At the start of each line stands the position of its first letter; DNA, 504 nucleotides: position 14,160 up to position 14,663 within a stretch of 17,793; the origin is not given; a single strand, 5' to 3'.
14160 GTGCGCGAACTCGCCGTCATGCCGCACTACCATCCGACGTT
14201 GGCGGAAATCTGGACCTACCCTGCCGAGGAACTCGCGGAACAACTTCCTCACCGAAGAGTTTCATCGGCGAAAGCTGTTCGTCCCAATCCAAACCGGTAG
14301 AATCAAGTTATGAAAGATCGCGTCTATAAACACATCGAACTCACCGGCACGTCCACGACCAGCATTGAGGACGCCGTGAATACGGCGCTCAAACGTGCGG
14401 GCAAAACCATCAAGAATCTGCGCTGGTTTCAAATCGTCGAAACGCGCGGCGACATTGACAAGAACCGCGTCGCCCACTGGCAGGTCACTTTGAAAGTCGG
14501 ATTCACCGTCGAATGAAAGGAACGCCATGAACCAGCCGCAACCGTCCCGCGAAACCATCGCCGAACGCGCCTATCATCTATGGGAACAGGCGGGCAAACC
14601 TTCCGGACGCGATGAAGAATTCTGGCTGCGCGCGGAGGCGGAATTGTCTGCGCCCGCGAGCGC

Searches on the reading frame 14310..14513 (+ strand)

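Call 50: search_protein_families(library=pfam, proteins=[window:14310-14513:+], max_evalue=0.1)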
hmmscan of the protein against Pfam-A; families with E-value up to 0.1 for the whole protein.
window:14310-14513:+ (68 aa): 3 families
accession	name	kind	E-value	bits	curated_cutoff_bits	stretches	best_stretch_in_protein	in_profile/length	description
PF07311.17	Dodecin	-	4.8e-29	100.9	22.5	1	5-68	1-64/64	Dodecin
PF24899.1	UBA_DHX29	-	0.022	15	27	1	4-40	4-40/55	ATP-dependent RNA helicase DHX29, UBA domain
PF23794.1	Phage_Gp84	-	0.027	14.9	27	1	6-60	12-64/66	Mycobacterium phage Gp84-like protein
